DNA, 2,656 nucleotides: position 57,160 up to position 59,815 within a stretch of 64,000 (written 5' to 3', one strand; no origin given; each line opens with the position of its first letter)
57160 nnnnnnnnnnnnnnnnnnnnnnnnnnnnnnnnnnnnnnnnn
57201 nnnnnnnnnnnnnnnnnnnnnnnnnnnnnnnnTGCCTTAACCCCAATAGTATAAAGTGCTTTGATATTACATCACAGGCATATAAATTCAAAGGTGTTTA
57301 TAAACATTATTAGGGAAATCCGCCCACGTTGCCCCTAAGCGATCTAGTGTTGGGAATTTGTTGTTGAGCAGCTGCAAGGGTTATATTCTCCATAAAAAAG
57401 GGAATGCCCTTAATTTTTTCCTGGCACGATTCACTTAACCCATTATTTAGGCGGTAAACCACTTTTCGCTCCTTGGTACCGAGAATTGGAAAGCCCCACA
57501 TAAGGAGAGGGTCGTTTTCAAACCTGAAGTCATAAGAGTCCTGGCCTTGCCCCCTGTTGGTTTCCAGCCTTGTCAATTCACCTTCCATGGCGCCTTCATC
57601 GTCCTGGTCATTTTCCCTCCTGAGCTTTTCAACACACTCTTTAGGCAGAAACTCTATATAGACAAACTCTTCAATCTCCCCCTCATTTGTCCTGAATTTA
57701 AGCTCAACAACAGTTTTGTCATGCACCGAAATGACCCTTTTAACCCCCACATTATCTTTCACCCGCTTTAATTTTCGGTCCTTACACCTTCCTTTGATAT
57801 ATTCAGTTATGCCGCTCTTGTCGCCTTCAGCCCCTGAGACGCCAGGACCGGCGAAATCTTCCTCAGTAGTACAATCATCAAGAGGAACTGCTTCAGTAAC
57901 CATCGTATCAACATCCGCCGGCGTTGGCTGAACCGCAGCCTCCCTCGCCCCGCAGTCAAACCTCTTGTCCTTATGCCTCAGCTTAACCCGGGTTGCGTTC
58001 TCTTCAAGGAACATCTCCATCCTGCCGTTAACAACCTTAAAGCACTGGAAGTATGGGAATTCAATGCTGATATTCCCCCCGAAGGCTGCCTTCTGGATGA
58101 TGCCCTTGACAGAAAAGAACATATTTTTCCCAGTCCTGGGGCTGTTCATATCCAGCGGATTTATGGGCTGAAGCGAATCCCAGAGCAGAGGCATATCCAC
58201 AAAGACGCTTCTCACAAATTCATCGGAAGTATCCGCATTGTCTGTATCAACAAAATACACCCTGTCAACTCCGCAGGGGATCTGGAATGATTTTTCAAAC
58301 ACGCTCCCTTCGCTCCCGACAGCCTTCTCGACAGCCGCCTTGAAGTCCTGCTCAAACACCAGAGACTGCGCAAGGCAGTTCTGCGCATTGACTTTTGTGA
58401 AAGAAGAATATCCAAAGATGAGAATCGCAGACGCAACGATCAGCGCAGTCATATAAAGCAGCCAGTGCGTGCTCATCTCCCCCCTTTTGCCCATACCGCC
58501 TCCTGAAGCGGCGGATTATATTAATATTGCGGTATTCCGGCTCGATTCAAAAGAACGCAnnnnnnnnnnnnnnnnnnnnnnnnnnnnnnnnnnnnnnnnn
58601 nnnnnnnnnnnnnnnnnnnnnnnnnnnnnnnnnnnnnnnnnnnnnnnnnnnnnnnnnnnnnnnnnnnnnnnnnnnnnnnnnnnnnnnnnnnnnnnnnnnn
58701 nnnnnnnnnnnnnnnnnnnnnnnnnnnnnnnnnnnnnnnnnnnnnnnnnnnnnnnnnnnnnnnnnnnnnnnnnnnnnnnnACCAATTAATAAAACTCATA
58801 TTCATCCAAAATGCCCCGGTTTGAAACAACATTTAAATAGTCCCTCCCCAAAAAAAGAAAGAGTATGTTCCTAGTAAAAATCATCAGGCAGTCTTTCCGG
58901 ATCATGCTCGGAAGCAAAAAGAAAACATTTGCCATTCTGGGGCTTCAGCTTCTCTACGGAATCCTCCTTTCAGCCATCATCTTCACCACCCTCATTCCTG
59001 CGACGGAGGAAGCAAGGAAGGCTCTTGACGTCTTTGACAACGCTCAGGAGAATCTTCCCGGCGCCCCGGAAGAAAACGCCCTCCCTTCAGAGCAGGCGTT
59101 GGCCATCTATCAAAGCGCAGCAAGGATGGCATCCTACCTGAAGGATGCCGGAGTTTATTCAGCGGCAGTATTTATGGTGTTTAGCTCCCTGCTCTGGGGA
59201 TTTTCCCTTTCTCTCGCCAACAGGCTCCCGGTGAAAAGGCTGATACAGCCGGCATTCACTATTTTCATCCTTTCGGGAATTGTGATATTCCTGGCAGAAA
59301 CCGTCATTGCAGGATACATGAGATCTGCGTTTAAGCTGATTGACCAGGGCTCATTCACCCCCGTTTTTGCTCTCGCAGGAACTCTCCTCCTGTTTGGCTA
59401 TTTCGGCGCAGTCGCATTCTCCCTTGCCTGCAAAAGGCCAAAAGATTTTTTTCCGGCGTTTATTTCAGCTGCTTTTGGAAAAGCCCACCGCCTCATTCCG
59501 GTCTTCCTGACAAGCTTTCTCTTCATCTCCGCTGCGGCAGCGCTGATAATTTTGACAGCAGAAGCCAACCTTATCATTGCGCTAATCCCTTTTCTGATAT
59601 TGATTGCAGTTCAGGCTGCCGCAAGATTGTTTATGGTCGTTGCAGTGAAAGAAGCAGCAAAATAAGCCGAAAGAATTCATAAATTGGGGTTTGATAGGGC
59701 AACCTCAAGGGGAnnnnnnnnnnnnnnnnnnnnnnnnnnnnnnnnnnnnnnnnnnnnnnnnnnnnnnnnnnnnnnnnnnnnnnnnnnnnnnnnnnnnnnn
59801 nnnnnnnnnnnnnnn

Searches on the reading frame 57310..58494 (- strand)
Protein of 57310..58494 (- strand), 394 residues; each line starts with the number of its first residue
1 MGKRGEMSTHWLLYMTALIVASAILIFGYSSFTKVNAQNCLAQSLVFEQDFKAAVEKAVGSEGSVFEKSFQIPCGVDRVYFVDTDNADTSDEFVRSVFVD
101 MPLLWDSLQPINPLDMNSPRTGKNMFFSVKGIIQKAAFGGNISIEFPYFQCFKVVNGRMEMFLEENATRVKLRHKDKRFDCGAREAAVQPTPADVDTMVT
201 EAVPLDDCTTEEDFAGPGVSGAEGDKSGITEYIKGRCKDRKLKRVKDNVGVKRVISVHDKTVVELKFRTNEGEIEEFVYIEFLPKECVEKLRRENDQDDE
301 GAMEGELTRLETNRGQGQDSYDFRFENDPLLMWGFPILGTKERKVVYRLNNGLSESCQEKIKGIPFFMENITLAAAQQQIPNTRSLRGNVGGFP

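Call 8: search_protein_families(library=pfam, proteins=[window:57310-58494:-], max_evalue=1)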
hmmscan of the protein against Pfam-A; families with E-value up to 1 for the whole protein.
window:57310-58494:- (394 aa): 0 families

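Call 9: search_protein_families(library=ncbifam, proteins=[window:57310-58494:-], max_evalue=1)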
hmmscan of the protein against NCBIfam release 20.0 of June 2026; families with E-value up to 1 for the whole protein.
window:57310-58494:- (394 aa): 0 families

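Call 82: find_homologous_proteins(query=window:57310-58491:-)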
Query window:57310-58491:- (393 aa): 1 proteins with E <= 0.001 among 2954 candidates.
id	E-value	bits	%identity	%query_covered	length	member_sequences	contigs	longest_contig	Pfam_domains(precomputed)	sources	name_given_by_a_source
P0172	1.1e-265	898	100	100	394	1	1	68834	-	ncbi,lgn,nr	ncbi:hypothetical protein HYU14_00950 [Candidatus Woesearchaeota archaeon]|nr:hypothetical protein [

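Call 101: search_protein_families(library=pfam, proteins=[window:57310-58491:-], max_evalue=1)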
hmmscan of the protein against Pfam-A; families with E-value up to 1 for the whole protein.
window:57310-58491:- (393 aa): 0 families

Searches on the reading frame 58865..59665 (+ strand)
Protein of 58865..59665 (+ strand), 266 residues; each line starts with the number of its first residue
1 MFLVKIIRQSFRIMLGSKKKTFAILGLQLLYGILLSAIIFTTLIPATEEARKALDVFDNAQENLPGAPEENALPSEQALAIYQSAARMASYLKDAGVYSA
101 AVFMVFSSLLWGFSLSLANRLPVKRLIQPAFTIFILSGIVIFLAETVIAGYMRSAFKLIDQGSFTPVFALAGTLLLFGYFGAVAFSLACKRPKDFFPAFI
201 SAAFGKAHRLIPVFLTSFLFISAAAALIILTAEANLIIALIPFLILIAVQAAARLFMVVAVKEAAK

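Call 20: search_protein_families(library=pfam, proteins=[window:58865-59665:+], max_evalue=0.001)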
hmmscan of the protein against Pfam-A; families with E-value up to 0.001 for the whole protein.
window:58865-59665:+ (266 aa): 0 families

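Call 81: search_protein_families(library=pfam, proteins=[window:58865-59662:+], max_evalue=10)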
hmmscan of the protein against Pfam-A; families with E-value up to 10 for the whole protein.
window:58865-59662:+ (266 aa): 1 family
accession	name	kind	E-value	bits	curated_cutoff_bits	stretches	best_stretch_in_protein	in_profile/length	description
PF06195.18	DUF996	-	0.015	16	31.3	1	102-180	47-122/138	Protein of unknown function (DUF996)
